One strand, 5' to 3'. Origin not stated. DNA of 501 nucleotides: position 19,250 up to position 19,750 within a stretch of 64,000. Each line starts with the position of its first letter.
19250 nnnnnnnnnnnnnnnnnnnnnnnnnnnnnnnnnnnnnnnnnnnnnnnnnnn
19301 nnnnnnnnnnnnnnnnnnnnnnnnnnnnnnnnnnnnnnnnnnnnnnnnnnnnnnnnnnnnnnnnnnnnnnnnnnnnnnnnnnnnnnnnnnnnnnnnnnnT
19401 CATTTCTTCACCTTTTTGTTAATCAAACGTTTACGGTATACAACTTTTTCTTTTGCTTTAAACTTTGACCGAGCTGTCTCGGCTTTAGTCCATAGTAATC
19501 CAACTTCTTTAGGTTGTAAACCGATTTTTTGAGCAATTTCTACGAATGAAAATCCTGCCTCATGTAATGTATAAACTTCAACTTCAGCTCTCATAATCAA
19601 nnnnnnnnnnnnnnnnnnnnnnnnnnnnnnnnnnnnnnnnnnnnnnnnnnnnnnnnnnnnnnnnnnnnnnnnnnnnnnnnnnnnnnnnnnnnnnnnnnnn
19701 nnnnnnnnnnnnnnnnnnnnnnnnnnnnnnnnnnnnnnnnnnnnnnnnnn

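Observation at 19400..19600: Stand-alone sigma-70 region-4-like HTH mini-protein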

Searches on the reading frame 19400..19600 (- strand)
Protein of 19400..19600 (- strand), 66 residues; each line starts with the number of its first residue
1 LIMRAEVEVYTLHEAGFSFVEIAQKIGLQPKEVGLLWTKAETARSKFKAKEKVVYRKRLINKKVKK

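Call 3: search_protein_families(library=pfam, proteins=[window:19400-19600:-], max_evalue=1)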
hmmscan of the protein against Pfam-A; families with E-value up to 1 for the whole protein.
window:19400-19600:- (66 aa): 3 families
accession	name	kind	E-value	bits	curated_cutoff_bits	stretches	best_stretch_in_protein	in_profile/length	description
PF11242.13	DUF2774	-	6.9e-31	106.7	29.2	1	3-66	1-63/63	Protein of unknown function (DUF2774)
PF14493.12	HTH_40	-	0.077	13.7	27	1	8-33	4-29/89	Helix-turn-helix domain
PF13936.12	HTH_38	-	0.09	13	27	1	8-28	12-32/44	Helix-turn-helix domain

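Call 4: search_protein_families(library=phrogs, proteins=[window:19400-19600:-], max_evalue=1)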
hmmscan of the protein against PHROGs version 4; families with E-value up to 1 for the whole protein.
window:19400-19600:- (66 aa): 4 families
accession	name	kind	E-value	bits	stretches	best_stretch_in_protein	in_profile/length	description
phrog_1566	-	unknown function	9.3e-31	106.7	1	3-66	1-65/75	-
phrog_3855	-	DNA, RNA and nucleotide metabolism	0.018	16.5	1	6-41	69-104/115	HTH DNA binding protein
phrog_11457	-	unknown function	0.044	14.8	1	8-33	16-41/60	-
phrog_20467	-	DNA, RNA and nucleotide metabolism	0.078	13.9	1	7-33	69-95/112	HNH endonuclease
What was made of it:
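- On DUF2774 / T4 gp24.3: 106.7 bits against 29.2, covering profile positions 1-63 of 63 (call 3). phrog_1566 at E 9e-31 (call 4).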

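Call 7: find_homologous_proteins(query=window:19400-19594:-, max_evalue=0.001)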
Query window:19400-19594:- (64 aa): 2 proteins with E <= 0.001 among 3 candidates.
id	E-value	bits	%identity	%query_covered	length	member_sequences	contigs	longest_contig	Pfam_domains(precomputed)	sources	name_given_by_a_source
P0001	8.2e-32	125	98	100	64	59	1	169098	PF11242.15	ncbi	-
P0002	3.0e-16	76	65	94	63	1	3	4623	PF11242.15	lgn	-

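Call 11: search_dna_similar(query=window:19403-19594:-, collection=phages, mode=protein, max_evalue=0.01, rows=spread, max_rows=50)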
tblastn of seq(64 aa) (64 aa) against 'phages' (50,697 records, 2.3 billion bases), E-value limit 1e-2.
Records with a match: 1083; places in all: 1087; records where one place covers at least 80% of the query: 1077.
Best place of each record, by identity: >=99% 100; 95-99% 52; 60-80% 498; <60% 433.
By first word of the organism name: Escherichia 593; Klebsiella 162; Shigella 83; Enterobacteria 48; Enterobacter 35; Yersinia 32; Salmonella 30; Serratia 16; Citrobacter 15; Tequatrovirus 11; and 20 more.
By host as written in the record: Escherichia coli 256; - 115; Klebsiella pneumoniae 36; Escherichia coli B 28; Escherichia coli O157:H7 24; Escherichia coli str. K-12 substr. MG1655 22; Shigella sp. 21; Escherichia coli K-12 15; and 264 more.
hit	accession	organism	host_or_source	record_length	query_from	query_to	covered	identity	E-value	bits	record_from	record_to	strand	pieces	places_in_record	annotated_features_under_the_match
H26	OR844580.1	Escherichia phage ECO26.1 3-1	Escherichia coli O26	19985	1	64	100%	100.0%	2e-34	127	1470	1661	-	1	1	record has no annotation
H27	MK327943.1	Escherichia phage vB_EcoM_G53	Escherichia coli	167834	1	64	100%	100.0%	2e-34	127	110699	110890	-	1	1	hypothetical protein (x2)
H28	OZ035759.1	Mosigvirus mar005p1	-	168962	1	64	100%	100.0%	2e-34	127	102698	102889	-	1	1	record has no annotation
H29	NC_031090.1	Shigella phage SHSML-52-1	Shigella sonnei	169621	1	64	100%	100.0%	2e-34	127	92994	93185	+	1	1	hypothetical protein (x2)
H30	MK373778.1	Escherichia phage vB_EcoM_WFbE185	Escherichia coli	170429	1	64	100%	100.0%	2e-34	127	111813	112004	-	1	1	hypothetical protein (x2)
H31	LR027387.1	Escherichia virus vB_Eco_mar005P1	sea water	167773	1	64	100%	98.4%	9e-34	125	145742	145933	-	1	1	hypothetical protein (x2)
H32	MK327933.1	Escherichia phage vB_EcoM_G2285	Escherichia coli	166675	1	64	100%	98.4%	1e-33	124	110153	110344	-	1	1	hypothetical protein (x2)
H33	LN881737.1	Escherichia phage slur13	Escherichia coli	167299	1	63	98%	66.7%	2e-20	87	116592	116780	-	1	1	hypothetical protein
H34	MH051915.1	Enterobacteria phage vB_EcoM_IME339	Escherichia coli BL21(DE3)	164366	1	63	98%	65.1%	8e-20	86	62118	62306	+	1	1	hypothetical protein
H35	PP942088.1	Salmonella phage vB_SenS_Jbel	Salmonella sp.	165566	1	63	98%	65.1%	8e-20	86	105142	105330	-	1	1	hypothetical protein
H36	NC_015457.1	Shigella phage Shfl2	Shigella flexneri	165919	1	63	98%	65.1%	8e-20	86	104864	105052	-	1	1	DUF2774 domain-containing protein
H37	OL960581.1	Escherichia phage vB_EcoM_SA20RB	Escherichia coli O156:H25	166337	1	63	98%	65.1%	8e-20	86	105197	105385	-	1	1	hypothetical protein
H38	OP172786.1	Escherichia phage ECO07P3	Escherichia fergusonii DO07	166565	1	63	98%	65.1%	8e-20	86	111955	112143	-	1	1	hypothetical protein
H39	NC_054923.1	Escherichia phage KIT03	Escherichia coli O157:H7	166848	1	63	98%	65.1%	8e-20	86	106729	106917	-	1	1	DUF2774 domain-containing protein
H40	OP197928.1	Shigella phage A2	Shigella flexneri 2a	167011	1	63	98%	65.1%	8e-20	86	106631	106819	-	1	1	hypothetical protein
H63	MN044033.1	Klebsiella phage Marfa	Klebsiella pneumoniae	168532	5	63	92%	45.8%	9e-11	60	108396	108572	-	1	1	hypothetical protein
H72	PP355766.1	Klebsiella phage vB_Kpn_AM_K4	Klebsiella pneumoniae ATCC 33495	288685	5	59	86%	47.3%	5e-10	58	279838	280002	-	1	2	hypothetical protein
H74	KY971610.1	Pseudomonas phage PspYZU05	Pseudomonas sp.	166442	5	64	94%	37.7%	1e-3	40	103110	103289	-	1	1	hypothetical protein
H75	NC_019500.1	Escherichia phage Bp7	Escherichia coli O78.A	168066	5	45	64%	41.5%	5e-3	38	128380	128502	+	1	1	hypothetical protein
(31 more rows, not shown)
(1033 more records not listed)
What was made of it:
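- Checked: It gives a full-length DUF2774 match (E 6.9e-31, 106.7 bits against a 29.2 cut-off; call 3). tblastn finds homologs in 1,083 phage records (call 11).
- The gene is intact, full length and syntenic in more than 1,000 genomes (call 11).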

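Call 16: get_annotated_region(hit=H63, flank=3000)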
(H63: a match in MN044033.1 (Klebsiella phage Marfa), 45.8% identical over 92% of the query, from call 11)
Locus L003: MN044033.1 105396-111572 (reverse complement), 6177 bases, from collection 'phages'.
description: Klebsiella phage Marfa, complete genome.
organism: Klebsiella phage Marfa (NCBI taxid 2587809)
taxonomy: Viruses; Duplodnaviria; Heunggongvirae; Uroviricota; Caudoviricetes; Marfavirus; Marfavirus marfa
host: Klebsiella pneumoniae; source: mixed swine fecal samples from Texas and Michigan; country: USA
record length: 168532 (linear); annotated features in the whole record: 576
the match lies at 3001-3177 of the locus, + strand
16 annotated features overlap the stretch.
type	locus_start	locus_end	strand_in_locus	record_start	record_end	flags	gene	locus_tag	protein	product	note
regulatory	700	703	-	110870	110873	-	-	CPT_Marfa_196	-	ribosome_binding_site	CPT_Marfa_196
regulatory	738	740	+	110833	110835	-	-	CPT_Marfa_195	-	ribosome_binding_site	CPT_Marfa_195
CDS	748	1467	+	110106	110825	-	-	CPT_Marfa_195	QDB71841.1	inhibitor of prohead protease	BLASTp similarity to phage T4 NP_049794.1; inhibitor of prohead protease Inh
regulatory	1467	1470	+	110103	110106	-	-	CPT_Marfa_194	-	ribosome_binding_site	CPT_Marfa_194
CDS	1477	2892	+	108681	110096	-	-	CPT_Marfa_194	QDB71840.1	head outer capsid protein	BLASTp similarity to phage T4 NP_049793.1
regulatory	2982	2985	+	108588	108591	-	-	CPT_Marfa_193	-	ribosome_binding_site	CPT_Marfa_193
CDS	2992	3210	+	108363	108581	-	-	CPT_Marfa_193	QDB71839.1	hypothetical protein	-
regulatory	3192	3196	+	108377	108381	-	-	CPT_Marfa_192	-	ribosome_binding_site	CPT_Marfa_192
CDS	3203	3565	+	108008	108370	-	-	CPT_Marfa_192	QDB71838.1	hypothetical protein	-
regulatory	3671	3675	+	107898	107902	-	-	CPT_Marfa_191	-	ribosome_binding_site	CPT_Marfa_191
CDS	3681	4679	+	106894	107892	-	-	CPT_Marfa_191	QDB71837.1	RNA ligase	BLASTp similarity to phage T4 NP_049790.1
regulatory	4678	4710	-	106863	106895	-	-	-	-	terminator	-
CDS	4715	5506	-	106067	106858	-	-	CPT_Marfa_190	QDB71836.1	hypothetical protein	-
regulatory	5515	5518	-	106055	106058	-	-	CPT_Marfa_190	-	ribosome_binding_site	CPT_Marfa_190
regulatory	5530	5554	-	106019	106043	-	-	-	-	terminator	-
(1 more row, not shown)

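Call 17: get_annotated_region(hit=H74, flank=3000)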
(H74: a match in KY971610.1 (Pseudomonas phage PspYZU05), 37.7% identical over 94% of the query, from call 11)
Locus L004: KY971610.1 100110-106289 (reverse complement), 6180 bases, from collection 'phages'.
description: Pseudomonas phage PspYZU05, complete genome.
organism: Pseudomonas phage PspYZU05 (NCBI taxid 1983556)
taxonomy: Viruses; Duplodnaviria; Heunggongvirae; Uroviricota; Caudoviricetes; Straboviridae; Jiangsuvirus; Jiangsuvirus pspyzu05
host: Pseudomonas sp.; source: sewage; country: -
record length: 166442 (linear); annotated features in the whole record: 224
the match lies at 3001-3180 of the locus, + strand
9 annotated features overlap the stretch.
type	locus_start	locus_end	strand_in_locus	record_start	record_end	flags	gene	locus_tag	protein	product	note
CDS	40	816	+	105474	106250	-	-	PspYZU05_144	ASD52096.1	inhibitor of prohead protease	inhibitor of prohead protease gp21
CDS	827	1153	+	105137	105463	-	-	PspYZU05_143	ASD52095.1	hypothetical protein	-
CDS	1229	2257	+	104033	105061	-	-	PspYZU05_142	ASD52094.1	RNA ligase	-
CDS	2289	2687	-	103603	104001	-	-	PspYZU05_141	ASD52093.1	head outer capsid protein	Hoc head outer capsid protein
CDS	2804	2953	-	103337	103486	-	-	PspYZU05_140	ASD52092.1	hypothetical protein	-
CDS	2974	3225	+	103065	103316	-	-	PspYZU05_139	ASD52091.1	hypothetical protein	-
CDS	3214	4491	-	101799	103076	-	-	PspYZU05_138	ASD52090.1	capsid vertex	-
CDS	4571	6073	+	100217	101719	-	-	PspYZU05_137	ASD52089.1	hypothetical protein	-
CDS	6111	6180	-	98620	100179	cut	-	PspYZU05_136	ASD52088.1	major capsid protein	-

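Call 18: get_annotated_region(hit=H72, flank=3000)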
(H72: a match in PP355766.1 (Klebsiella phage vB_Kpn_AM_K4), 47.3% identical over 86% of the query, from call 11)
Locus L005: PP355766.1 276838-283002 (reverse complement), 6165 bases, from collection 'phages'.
description: Klebsiella phage vB_Kpn_AM_K4, complete genome.
organism: Klebsiella phage vB_Kpn_AM_K4 (NCBI taxid 3127574)
taxonomy: Viruses; Duplodnaviria; Heunggongvirae; Uroviricota; Caudoviricetes; Straboviridae
host: Klebsiella pneumoniae ATCC 33495; source: backwaters; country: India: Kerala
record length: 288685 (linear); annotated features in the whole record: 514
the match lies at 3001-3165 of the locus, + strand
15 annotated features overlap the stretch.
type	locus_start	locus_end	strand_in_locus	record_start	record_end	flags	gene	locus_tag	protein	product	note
CDS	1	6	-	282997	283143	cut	-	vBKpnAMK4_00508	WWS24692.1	hypothetical protein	-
CDS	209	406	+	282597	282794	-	-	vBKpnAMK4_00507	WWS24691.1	hypothetical protein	-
CDS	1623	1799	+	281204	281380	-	-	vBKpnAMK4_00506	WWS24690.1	hypothetical protein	-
CDS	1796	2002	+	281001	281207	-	-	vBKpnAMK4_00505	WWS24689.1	hypothetical protein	-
CDS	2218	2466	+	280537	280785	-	-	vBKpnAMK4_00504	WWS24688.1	hypothetical protein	-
CDS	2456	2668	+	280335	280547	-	-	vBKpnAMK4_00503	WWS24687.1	hypothetical protein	-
CDS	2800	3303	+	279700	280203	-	-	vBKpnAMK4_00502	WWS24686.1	hypothetical protein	-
CDS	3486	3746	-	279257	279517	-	-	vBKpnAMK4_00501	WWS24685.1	hypothetical protein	-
CDS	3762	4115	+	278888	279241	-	-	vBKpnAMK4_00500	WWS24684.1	hypothetical protein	-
CDS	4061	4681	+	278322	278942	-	-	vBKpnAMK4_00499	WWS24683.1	hypothetical protein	-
CDS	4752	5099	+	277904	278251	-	-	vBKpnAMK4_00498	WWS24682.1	hypothetical protein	-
CDS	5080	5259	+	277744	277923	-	-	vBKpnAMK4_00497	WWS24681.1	hypothetical protein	-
CDS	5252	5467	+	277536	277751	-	-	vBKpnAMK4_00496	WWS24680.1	hypothetical protein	-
CDS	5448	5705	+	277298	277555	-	-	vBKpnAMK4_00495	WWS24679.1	hypothetical protein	-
CDS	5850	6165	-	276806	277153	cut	-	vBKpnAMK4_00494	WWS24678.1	hypothetical protein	-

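Call 19: get_annotated_region(hit=H75, flank=3000)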
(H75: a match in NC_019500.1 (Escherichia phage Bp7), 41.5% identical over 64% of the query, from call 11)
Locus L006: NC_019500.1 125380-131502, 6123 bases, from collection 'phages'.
description: Enterobacteria phage Bp7, complete genome.
organism: Escherichia phage Bp7 (NCBI taxid 1052121)
taxonomy: Viruses; Duplodnaviria; Heunggongvirae; Uroviricota; Caudoviricetes; Straboviridae; Tevenvirinae; Dhakavirus; Dhakavirus bp7
host: Escherichia coli O78.A; source: -; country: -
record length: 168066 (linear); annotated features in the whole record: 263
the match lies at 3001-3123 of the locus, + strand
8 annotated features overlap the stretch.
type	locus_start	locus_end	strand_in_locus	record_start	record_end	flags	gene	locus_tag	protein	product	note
CDS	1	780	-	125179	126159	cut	uvsW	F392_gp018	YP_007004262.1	DNA helicase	similar to bacteriophage T4 UvsW RNA-DNA and DNA-DNA helicase ATPase; T4 uvsW-like, helicase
CDS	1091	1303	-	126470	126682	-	uvsW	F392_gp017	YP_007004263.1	DNA helicase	similar to bacteriophage T4 UvsW RNA-DNA and DNA-DNA helicase ATPase; T4 uvsW-like, helicase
CDS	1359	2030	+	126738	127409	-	inh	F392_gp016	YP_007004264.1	minor head protein inhibitor of protease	similar to bacteriophage T4 Inh inhibitor of prohead protease gp21; T4 inh-like, minor capsid protein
CDS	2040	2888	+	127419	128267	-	hoc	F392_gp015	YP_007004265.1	Hoc-like head decoration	similar to bacteriophage T4 Hoc head outer capsid protein; T4 hoc-like, large outer capsid protein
CDS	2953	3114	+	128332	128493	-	-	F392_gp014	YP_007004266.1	hypothetical protein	similar to bacteriophage T4 gp24.3 hypothetical protein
CDS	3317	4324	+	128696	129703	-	rnlB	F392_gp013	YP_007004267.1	RNA ligase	similar to bacteriophage T4 RnlB RNA ligase 2; T4 rnlB-like, RNA ligase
CDS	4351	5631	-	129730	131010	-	-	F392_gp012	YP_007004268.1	head vertex protein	similar to bacteriophage T4 gp24 head vertex protein; T4 gp24-like, head vertex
CDS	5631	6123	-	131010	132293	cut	-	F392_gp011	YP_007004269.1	head vertex protein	similar to bacteriophage T4 gp24 head vertex protein; T4 gp24-like, head vertex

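Call 20: search_protein_representatives(protein=window:19400-19594:-)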
Query: 64 residues. Proteins with E-value up to 0.001 (for the whole library): 35; up to 1e-10: 5; up to 1e-30: 0. The best 35 are listed.
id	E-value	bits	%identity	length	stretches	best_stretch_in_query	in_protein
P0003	4.0e-17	77.0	63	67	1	1-63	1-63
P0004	2.0e-14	68.6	30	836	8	6-39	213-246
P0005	5.7e-13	64.1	52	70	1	4-63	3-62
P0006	3.2e-12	61.7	51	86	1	4-64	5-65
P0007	1.7e-11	59.5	53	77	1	2-59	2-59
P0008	1.2e-10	56.8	100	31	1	1-31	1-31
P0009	2.3e-10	55.9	59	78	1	1-59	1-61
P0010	3.8e-10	55.2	47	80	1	4-62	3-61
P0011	3.9e-10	55.2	52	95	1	2-61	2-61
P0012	1.4e-09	53.4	49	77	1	2-62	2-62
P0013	5.0e-09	51.7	46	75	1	5-63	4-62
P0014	4.3e-08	48.8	50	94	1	5-58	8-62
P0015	9.0e-08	47.8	48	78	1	1-61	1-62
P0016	4.6e-07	45.6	29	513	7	6-39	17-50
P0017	8.0e-07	44.8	46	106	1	8-64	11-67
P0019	2.5e-06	43.3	32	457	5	6-38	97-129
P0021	9.9e-06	41.4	44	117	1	5-63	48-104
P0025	1.8e-05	40.6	30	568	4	6-40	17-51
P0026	7.1e-05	38.7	41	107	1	5-62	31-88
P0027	8.6e-05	38.5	31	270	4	6-38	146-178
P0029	1.1e-04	38.2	38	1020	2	5-21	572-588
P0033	4.1e-04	36.4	31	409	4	8-53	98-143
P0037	9.0e-04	35.3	38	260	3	4-38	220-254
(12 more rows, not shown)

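Call 38: fold_search(model_id=the predicted structure, library=pdb)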
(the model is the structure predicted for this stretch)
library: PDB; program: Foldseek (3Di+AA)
matches with E <= 10: 842; with E <= 0.001: 0
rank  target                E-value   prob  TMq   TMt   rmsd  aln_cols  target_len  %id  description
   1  8hnp_A                1.2e-01  1.00  0.67  0.32   1.2        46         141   20  Archaeal transcription factor Mutant (released 2023-09-13)
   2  8hnp_B                1.2e-01  1.00  0.67  0.32   1.2        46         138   20  Archaeal transcription factor Mutant (released 2023-09-13)
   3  9n9q_C                1.5e-01  1.00  0.61  0.16   2.1        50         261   26  Cryo-EM structure of the RNA-guided transcription complex (released 2025-12-24)
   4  9a4r_A                2.0e-01  1.00  0.66  0.20   1.2        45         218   20  Integrative model of RPSH-RPOB by crosslinking MS and deep learning (released 2024-09-18)
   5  8hno_A                2.3e-01  1.00  0.67  0.32   1.2        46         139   20  Archaeal transcription factor Wild type (released 2023-09-13)
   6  8hno_B                2.8e-01  1.00  0.67  0.33   1.2        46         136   20  Archaeal transcription factor Wild type (released 2023-09-13)
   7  2p6t_F                2.8e-01  0.96  0.54  0.24   2.4        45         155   13  CRYSTAL STRUCTURE OF TRANSCRIPTIONAL REGULATOR NMB0573 and L-LEUCINE COMPLEX FROM NEISSERIA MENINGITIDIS (released 2007-04-03)
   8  6eo3_B                3.0e-01  1.00  0.63  0.21   1.3        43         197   28  Conformational dynamism for DNA interaction in Salmonella typhimurium RcsB response regulator. S207C P212121 (released 2017-11-15)
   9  6eo3_A                3.2e-01  1.00  0.59  0.19   1.2        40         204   30  Conformational dynamism for DNA interaction in Salmonella typhimurium RcsB response regulator. S207C P212121 (released 2017-11-15)
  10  5o8y_C                3.4e-01  0.99  0.58  0.19   1.3        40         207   30  Conformational dynamism for DNA interaction in Salmonella typhimurium RcsB response regulator. (released 2017-11-15)
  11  5o8y_H                3.7e-01  0.99  0.58  0.19   1.4        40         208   30  Conformational dynamism for DNA interaction in Salmonella typhimurium RcsB response regulator. (released 2017-11-15)
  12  6eo2                  3.9e-01  0.99  0.59  0.19   1.3        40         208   30  Conformational dynamism for DNA interaction in Salmonella typhimurium RcsB response regulator. S207C crossed (released 2017-11-15)
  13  1p4w_MODEL_1_A        3.9e-01  0.99  0.57  0.43   1.5        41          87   29  Solution structure of the DNA-binding domain of the Erwinia amylovora RcsB protein (released 2003-06-17)
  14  1l3l_A                3.9e-01  0.99  0.58  0.17   1.3        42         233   19  Crystal structure of a bacterial quorum-sensing transcription factor complexed with pheromone and DNA (released 2002-07-03)
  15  5vxn_C                4.2e-01  0.99  0.54  0.18   1.3        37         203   30  Structure of two RcsB dimers bound to two parallel DNAs. (released 2018-03-07)
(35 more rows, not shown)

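Call 43: find_encoding_contigs(protein=P0017, flank=4000, max_places=3)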
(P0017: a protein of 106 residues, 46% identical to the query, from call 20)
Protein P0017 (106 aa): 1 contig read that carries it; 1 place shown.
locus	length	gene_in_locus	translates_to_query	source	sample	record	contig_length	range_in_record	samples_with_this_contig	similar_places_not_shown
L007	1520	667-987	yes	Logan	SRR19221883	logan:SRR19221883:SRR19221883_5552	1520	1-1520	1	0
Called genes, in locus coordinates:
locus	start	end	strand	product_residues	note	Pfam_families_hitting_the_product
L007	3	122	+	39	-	?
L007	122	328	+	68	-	-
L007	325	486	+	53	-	-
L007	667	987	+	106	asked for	PF11242:DUF2774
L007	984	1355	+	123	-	-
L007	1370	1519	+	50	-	?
